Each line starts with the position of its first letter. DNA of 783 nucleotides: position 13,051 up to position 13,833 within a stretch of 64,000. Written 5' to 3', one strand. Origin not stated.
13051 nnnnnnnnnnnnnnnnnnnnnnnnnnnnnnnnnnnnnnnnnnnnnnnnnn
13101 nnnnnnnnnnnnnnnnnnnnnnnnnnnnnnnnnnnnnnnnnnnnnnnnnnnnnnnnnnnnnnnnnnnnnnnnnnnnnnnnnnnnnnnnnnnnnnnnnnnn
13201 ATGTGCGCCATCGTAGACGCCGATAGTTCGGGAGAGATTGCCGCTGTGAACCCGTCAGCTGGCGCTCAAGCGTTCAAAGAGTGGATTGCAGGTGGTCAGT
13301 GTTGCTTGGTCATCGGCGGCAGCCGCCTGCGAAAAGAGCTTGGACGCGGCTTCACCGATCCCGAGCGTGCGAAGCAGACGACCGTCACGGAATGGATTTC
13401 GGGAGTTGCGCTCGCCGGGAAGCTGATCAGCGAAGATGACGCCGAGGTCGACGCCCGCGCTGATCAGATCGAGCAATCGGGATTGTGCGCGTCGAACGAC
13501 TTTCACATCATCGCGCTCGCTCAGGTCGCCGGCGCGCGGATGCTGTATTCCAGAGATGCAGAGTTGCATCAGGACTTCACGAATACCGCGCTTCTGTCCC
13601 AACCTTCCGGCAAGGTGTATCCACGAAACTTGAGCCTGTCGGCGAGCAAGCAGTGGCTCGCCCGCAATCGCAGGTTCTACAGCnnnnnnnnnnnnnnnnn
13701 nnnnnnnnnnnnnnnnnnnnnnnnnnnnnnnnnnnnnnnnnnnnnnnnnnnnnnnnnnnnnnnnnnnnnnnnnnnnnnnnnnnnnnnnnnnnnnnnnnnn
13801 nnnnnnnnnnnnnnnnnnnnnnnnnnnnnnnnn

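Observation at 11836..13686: Low-GC two-gene islet: ABC/OLD-type AAA ATPase plus PIN-like nuclease (Septu/Gabija/PARIS-like logic, different nuclease)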

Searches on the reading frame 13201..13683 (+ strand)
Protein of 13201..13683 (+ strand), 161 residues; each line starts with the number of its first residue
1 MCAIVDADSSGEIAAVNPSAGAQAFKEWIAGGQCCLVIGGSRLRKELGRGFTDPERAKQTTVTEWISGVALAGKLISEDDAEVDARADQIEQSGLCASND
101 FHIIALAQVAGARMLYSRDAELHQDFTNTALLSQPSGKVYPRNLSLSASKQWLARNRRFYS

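Call 3: search_protein_families(library=pfam, proteins=[window:13201-13683:+], max_evalue=1)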
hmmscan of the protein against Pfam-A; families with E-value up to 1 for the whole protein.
window:13201-13683:+ (161 aa): 1 family
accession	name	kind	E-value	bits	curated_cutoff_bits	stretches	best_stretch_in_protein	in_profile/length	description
PF01850.27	PIN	-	0.00061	20.8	23.6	1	13-123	9-115/120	PIN domain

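Call 4: search_protein_families(library=padloc, proteins=[window:13201-13683:+], max_evalue=1)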
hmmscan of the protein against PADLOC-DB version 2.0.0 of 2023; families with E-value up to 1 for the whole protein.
window:13201-13683:+ (161 aa): 0 families

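Call 5: search_protein_families(library=ncbifam, proteins=[window:13201-13683:+], max_evalue=1)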
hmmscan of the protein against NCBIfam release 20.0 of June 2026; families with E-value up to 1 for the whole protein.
window:13201-13683:+ (161 aa): 1 family
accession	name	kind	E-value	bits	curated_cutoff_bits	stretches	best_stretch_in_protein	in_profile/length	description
TIGR03584.1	PseF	equivalog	0.0012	18.6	205.7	1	95-130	44-79/222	pseudaminic acid cytidylyltransferase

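Call 7: find_homologous_proteins(query=window:13201-13683:+)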
Query window:13201-13683:+ (161 aa): 21 proteins with E <= 0.001 among 177 candidates.
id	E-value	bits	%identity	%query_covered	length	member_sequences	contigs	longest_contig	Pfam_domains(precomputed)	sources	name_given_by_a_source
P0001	2.4e-97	341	97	100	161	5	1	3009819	-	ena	-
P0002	6.5e-86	304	85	100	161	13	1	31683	-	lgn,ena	-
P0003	6.1e-84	297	86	100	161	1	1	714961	-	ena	-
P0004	1.8e-78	280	79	100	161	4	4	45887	-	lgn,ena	-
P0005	4.1e-77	275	78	100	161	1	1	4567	-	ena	-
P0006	2.0e-74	266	76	100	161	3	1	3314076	-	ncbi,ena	-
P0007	1.1e-69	251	73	100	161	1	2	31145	-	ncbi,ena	-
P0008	2.7e-69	250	70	99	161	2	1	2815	-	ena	-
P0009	1.2e-68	248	72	100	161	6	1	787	-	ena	-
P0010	4.2e-68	246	74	99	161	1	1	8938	-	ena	-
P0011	1.2e-67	244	72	99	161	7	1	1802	-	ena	-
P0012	6.1e-66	239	70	100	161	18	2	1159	-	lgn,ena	-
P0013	8.2e-66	239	72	99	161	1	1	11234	-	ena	-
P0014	1.2e-63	231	69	99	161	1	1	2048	-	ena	-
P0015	2.9e-63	230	69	99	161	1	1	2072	-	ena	-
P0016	4.5e-60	220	69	97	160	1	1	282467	-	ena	-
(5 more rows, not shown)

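Call 13: find_encoding_contigs(protein=P0006, flank=8000, max_places=3)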
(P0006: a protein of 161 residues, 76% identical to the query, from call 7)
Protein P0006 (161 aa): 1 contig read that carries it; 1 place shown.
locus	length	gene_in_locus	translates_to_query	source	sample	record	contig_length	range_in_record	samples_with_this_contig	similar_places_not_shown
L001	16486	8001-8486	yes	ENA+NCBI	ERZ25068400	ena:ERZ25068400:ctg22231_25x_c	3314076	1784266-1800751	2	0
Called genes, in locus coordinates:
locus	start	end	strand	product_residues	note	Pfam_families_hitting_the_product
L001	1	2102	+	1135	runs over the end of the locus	PF02687:FtsX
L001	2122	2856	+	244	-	-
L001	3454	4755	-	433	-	PF05977:MFS_3, PF07690:MFS_1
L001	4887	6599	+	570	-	PF00920:ILVD_EDD_N, PF24877:ILV_EDD_C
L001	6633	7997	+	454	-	PF13175:AAA_15, PF13476:AAA_23 (weak), PF13304:AAA_21, PF13175:AAA_15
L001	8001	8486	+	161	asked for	-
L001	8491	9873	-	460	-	PF01425:Amidase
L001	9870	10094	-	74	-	-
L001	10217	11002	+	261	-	PF00378:ECH_1, PF16113:ECH_2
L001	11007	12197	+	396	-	PF02515:CoA_transf_3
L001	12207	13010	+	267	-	PF00378:ECH_1, PF16113:ECH_2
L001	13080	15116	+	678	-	-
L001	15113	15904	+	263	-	-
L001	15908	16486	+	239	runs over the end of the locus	PF19866:DUF6339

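Call 14: find_encoding_contigs(protein=P0016, flank=8000, max_places=3)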
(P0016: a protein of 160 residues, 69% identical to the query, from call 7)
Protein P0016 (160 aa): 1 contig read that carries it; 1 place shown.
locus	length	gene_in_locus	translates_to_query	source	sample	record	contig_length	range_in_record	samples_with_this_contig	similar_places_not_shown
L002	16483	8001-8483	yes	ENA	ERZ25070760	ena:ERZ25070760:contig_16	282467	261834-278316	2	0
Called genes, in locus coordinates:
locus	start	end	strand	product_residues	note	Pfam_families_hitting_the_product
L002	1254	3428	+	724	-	PF02687:FtsX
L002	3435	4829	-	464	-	PF05977:MFS_3, PF07690:MFS_1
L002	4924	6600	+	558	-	PF00920:ILVD_EDD_N, PF24877:ILV_EDD_C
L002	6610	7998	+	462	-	PF13175:AAA_15, PF13476:AAA_23, PF13304:AAA_21, PF13175:AAA_15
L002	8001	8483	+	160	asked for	-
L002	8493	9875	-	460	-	PF01425:Amidase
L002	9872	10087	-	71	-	-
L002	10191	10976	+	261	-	PF00378:ECH_1, PF16113:ECH_2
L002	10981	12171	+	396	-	PF02515:CoA_transf_3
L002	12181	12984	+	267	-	PF00378:ECH_1, PF16113:ECH_2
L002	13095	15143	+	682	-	-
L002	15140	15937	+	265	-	-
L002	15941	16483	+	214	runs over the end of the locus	-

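Call 19: search_solved_structures(query=A1, max_evalue=10, show_alignments=2)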
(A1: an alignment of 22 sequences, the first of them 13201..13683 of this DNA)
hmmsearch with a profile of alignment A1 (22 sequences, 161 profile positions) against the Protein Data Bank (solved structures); distinct sequences matched with E-value up to 10: 0.

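Call 22: find_encoding_contigs(protein=P0001, flank=6000, max_places=2)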
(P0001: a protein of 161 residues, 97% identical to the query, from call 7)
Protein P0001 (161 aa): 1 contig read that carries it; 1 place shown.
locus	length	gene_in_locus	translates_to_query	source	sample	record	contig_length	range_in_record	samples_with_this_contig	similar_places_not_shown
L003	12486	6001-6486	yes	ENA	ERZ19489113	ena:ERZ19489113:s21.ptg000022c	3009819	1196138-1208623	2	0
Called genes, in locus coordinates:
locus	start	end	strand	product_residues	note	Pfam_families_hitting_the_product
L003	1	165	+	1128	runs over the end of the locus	PF02687:FtsX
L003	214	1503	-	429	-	PF05977:MFS_3, PF07690:MFS_1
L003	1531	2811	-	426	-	PF05977:MFS_3, PF07690:MFS_1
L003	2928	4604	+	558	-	PF00920:ILVD_EDD_N, PF24877:ILV_EDD_C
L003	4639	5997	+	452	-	PF13175:AAA_15, PF13476:AAA_23 (weak), PF13304:AAA_21, PF13175:AAA_15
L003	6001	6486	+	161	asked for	-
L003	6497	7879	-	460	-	PF01425:Amidase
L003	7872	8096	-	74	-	-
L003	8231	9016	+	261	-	PF00378:ECH_1, PF16113:ECH_2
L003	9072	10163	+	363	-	PF13588:HSDR_N_2, PF04313:HSDR_N (weak)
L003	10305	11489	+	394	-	PF02515:CoA_transf_3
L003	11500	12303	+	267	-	PF00378:ECH_1, PF16113:ECH_2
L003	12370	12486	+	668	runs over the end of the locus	-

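Call 24: predict_structure(alignment_id=A1)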
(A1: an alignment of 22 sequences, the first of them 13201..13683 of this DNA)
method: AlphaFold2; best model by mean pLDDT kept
length: 161 residues; sequences in the alignment: 22
mean_pLDDT: 87.9   pTM: 0.85
mean pLDDT of the five models: 87.9, 87.4, 87.0, 86.2, 81.2
residues with pLDDT >= 90: 98; 70-90: 49; 50-70: 10; < 50: 4
segments of 3 or more residues with pLDDT < 50: 50-52
pLDDT, mean of each block of 10 residues (from residue 1): 89 87 91 88 77 56 84 91 97 94 95 94 95 88 94 88 63
secondary structure, 60 per line:
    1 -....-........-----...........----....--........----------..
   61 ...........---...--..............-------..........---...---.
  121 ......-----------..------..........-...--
elements in order: E2-5 H7-14 H20-30 E35-38 H41-48 H59-71 E75-77 H80-93 H101-110 E114-116 H120-126 H146-155

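Call 27: search_protein_representatives(alignment_id=A1)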
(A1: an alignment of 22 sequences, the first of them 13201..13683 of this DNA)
Query: 22 sequences, 161 profile positions. Proteins with E-value up to 0.001 (for the whole library): 1540; up to 1e-10: 912; up to 1e-30: 48. The best 150 are listed.
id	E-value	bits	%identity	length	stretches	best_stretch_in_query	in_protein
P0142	3.0e-52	193.3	-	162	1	1-160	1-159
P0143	1.9e-42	161.4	-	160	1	1-161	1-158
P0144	3.3e-40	154.1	-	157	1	1-160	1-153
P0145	4.1e-40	153.8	-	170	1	1-161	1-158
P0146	5.1e-40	153.5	-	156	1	1-160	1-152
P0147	7.6e-39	149.7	-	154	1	1-161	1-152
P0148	2.2e-37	145.0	-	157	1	1-161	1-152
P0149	3.5e-37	144.3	-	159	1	1-157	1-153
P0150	4.7e-37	143.9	-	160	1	1-160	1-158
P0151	7.8e-37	143.1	-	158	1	1-160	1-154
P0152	1.2e-36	142.6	-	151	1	1-152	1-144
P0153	1.9e-36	141.9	-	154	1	1-161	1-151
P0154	5.0e-36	140.5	-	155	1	1-161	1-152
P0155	5.7e-36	140.3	-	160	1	1-155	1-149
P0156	6.4e-36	140.2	-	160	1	1-161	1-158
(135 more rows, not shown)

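Call 31: search_protein_families(library=pfam, alignment_id=A2, max_evalue=0.01)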
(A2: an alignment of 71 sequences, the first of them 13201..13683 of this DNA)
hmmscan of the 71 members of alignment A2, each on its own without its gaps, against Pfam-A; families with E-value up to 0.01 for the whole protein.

A. member 1, window:13201-13683:+ (161 aa): 1 family
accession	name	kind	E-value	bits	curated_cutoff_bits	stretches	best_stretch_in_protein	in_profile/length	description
PF01850.27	PIN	-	0.00061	20.8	23.6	1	13-123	9-115/120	PIN domain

B. families by the number of members that match (of 71 scanned): 4 families
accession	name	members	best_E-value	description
PF01850.27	PIN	51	2.8e-09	PIN domain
PF13470.12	PIN_3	3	0.00043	PIN domain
PF14367.12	DUF4411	1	0.0047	Domain of unknown function (DUF4411)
PF13466.11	STAS_2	1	0.0056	STAS domain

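Call 43: search_protein_families(library=padloc, alignment_id=A2, max_evalue=1)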
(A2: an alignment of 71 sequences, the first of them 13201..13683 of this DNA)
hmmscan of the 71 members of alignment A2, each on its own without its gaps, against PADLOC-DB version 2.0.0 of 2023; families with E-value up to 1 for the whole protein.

A. member 1, window:13201-13683:+ (161 aa): 0 families

B. families by the number of members that match (of 71 scanned): 5 families
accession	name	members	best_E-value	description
PDLC04421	PDC-M11A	2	0.0067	-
PDLC01499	Cas11d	1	3e-06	CAS-I-D; effector_SS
PDLC02271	AbiEi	1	0.011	AbiEi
PDLC01802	CARF1--CARF_HEPN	1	0.018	-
PDLC03345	MTase_II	1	0.023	Type II methyltransferase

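Call 44: search_protein_families(library=phrogs, proteins=[window:13201-13683:+], max_evalue=0.01)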
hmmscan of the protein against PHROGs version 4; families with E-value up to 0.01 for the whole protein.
window:13201-13683:+ (161 aa): 0 families

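Call 51: search_dna_similar(query=window:13201-13683:+, collection=plasmids, mode=protein, max_rows=12, max_evalue=0.0001)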
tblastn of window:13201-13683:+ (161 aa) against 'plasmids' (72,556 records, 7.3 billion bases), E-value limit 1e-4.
No match.

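Call 76: list_cluster_members(proteins=[P0022, window:13201-13683:+, P0006, P0025])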
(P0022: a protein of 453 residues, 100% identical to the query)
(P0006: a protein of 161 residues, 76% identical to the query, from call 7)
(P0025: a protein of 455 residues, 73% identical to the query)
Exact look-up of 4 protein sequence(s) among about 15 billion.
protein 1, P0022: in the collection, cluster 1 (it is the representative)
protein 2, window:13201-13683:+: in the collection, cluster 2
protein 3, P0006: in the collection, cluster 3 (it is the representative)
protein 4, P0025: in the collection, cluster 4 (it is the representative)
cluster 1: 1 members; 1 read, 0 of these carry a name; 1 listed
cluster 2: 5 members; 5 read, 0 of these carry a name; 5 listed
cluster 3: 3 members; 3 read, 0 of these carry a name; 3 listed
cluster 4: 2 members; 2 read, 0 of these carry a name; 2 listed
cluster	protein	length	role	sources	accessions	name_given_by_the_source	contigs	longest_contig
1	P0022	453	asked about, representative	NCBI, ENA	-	-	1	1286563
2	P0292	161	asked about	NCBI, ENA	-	-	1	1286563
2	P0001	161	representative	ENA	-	-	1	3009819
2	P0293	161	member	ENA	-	-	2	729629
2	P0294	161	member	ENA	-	-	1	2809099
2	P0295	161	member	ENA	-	-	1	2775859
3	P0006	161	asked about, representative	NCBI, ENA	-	-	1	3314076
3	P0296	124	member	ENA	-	-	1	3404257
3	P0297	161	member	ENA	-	-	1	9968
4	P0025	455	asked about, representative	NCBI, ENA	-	-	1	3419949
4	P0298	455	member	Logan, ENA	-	-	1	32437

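Call 95: search_dna_similar(query=window:13201-13683:+, collection=phages, mode=protein, max_rows=8, max_evalue=0.001)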
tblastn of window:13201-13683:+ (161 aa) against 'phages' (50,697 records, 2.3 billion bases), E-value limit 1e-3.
No match.

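Call 97: fold_search(model_id=the predicted structure, library=viral)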
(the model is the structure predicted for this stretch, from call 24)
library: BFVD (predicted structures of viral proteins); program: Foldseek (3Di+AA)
matches with E <= 10: 223; with E <= 0.001: 0
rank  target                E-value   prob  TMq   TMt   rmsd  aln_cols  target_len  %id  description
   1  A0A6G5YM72            1.1e-02  0.99  0.49  0.23   5.4       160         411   13  (no name in the UniProt tables at hand)
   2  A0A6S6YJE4            2.0e-01  0.20  0.31  0.28   8.5       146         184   13  Putative exonuclease [Vibrio phage vB_Vc_SrVc9]
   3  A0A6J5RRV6            2.8e-01  0.08  0.21  0.17  12.2       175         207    8  Uncharacterized protein [uncultured Caudovirales phage]
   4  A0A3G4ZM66            3.2e-01  0.16  0.36  0.09  13.1       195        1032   10  Glycosyltransferase [Terrestrivirus sp.]
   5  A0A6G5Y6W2            3.4e-01  0.14  0.28  0.15  10.9       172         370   14  (no name in the UniProt tables at hand)
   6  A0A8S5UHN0            4.4e-01  0.30  0.43  0.28   7.3       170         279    9  Uncharacterized protein [Siphoviridae sp. ctZd434]
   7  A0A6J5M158            4.4e-01  0.12  0.25  0.11   8.5       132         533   10  Archaeal primase DnaG/twinkle, TOPRIM domain [uncultured Caudovirales phage]
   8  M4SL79                4.4e-01  0.08  0.24  0.09  12.7       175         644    9  DNA primase/helicase/ VirE [Cellulophaga phage phiST]
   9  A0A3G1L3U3            4.6e-01  0.11  0.31  0.27  10.5       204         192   10  Deoxynucleotide monophosphate kinase [Synechococcus phage S-CBWM1]
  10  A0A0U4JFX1            5.6e-01  0.14  0.31  0.33   8.2       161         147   10  (no name in the UniProt tables at hand)
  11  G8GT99                5.6e-01  0.08  0.25  0.21  12.2       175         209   10  DNA primase/helicase protein (Fragment) [uncultured virus]
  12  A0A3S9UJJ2            6.3e-01  0.09  0.27  0.25   8.9       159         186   12  (no name in the UniProt tables at hand)
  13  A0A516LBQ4            7.5e-01  0.08  0.23  0.22   7.5       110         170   10  (no name in the UniProt tables at hand)
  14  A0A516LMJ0            7.5e-01  0.08  0.24  0.23  12.5       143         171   12  (no name in the UniProt tables at hand)
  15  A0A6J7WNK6            7.5e-01  0.02  0.13  0.04  17.4       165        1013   15  Peptidase M23 [uncultured Caudovirales phage]
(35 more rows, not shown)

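Call 101: find_homologous_proteins(query=A2, max_evalue=0.00001)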
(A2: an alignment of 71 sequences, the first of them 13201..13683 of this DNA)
Query A2 (71 sequences) (161 aa, profile of the alignment): 694 proteins with E <= 0.00001 among 8000 candidates; the best 120 are listed.
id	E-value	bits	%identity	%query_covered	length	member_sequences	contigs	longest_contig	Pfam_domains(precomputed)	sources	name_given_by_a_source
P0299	5.5e-61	223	39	98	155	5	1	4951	PF01850.28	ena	-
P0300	7.0e-61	223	40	88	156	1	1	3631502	-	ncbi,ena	-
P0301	1.5e-60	222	39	98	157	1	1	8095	-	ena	-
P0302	3.3e-59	218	43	100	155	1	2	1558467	PF01850.28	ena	-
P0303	3.3e-59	218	43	96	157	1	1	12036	-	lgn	-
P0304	4.9e-59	217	45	87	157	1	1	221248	PF01850.28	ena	-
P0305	5.1e-59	217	37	89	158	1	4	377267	PF01850.28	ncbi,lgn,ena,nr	ncbi:MAG: PIN domain-containing protein [Bacteroidetes bacterium]|nr:PIN domain-containing protein [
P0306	5.5e-59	217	38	98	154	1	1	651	-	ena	-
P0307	1.3e-58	216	39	96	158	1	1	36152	PF01850.28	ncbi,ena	-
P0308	1.3e-58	216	44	96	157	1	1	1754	PF01850.28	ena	-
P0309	1.4e-58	215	44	88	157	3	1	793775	-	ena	-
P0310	1.5e-58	215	42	87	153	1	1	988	PF01850.28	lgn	-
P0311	1.5e-58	215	40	87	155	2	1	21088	-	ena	-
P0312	1.6e-58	215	41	87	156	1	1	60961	-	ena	-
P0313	2.1e-58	215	42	89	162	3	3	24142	-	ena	-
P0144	3.4e-58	214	45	87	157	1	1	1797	PF01850.28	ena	-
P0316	5.7e-58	214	43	89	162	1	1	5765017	PF01850.28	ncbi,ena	-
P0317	8.4e-58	213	44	89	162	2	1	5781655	PF01850.28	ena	-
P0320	1.1e-57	213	44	89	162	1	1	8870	PF01850.28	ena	-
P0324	2.5e-57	211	36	98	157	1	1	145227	PF01850.28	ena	-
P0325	3.0e-57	211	44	89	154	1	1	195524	PF01850.28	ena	-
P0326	3.2e-57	211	40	98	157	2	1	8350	PF01850.28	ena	-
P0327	3.4e-57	211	39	98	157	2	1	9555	PF01850.28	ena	-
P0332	5.0e-57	210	40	99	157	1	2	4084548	PF01850.28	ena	-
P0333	5.7e-57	210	40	98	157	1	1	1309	PF01850.28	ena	-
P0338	6.7e-57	210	43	87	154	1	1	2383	PF01850.28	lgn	-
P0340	7.1e-57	210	41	88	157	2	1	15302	PF01850.28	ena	-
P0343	9.7e-57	210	43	88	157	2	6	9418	PF01850.28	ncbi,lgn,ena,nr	ncbi:MAG: PIN domain-containing protein [Bacteroidetes bacterium]|nr:PIN domain-containing protein [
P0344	1.0e-56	209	40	87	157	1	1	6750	PF01850.28,PF13470.13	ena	-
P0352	2.2e-56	208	44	89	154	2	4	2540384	PF01850.28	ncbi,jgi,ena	jgi:predicted nucleic acid-binding protein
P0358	4.2e-56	207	40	87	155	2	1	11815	PF01850.28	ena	-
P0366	1.1e-55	206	35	87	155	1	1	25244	PF01850.28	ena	-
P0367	1.2e-55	206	40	89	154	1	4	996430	PF01850.28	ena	-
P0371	1.9e-55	205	39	87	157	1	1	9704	PF01850.28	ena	-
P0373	2.0e-55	205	46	87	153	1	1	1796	PF01850.28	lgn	-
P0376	2.4e-55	205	43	87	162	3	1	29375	PF01850.28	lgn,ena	-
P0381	4.5e-55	204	42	87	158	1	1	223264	PF01850.28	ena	-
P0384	7.1e-55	203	34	87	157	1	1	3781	PF01850.28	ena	-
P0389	1.2e-54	203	39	99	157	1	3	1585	PF01850.28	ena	-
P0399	3.5e-54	201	39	87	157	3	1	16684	PF01850.28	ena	-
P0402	5.3e-54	201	31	96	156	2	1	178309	-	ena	-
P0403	5.5e-54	201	35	99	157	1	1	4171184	PF01850.28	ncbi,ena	-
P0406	7.2e-54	200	44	87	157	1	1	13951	PF01850.28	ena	-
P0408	7.7e-54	200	37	88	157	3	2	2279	PF01850.28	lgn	-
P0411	8.9e-54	200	28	88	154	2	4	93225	-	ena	-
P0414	9.5e-54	200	43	98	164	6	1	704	PF01850.28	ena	-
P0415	9.5e-54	200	45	87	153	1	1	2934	PF01850.28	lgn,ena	-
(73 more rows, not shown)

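Call 102: find_encoding_contigs(protein=P0305, flank=5000, max_places=2)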
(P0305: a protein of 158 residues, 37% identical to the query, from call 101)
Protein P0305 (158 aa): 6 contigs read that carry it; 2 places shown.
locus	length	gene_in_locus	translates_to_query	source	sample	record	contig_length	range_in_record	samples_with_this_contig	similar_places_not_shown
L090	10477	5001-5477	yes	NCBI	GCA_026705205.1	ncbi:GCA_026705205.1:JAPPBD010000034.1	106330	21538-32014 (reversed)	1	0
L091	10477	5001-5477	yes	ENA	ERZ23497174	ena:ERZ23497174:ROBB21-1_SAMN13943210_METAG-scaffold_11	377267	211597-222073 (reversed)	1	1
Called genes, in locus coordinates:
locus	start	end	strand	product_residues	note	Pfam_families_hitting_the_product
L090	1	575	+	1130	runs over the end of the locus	PF00270:DEAD, PF04851:ResIII, PF00176:SNF2-rel_dom, PF00271:Helicase_C, PF13020:NOV_C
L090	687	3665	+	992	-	PF06634:DUF1156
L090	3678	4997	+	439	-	PF13175:AAA_15, PF13476:AAA_23 (weak), PF13304:AAA_21, PF13175:AAA_15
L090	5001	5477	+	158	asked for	PF01850:PIN (weak)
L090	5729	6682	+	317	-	PF28530:DUF8426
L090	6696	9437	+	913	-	PF04465:DUF499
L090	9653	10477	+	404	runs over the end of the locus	PF03453:MoeA_N, PF00994:MoCF_biosynth, PF03454:MoeA_C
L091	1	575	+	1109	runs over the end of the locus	PF00176:SNF2-rel_dom, PF00270:DEAD, PF04851:ResIII, PF00271:Helicase_C, PF13020:NOV_C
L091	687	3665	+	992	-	PF06634:DUF1156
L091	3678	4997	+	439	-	PF13175:AAA_15, PF13476:AAA_23 (weak), PF13304:AAA_21, PF13175:AAA_15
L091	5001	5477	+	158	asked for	PF01850:PIN (weak)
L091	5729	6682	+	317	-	PF28530:DUF8426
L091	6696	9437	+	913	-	PF04465:DUF499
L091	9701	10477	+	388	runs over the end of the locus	PF03453:MoeA_N, PF00994:MoCF_biosynth, PF03454:MoeA_C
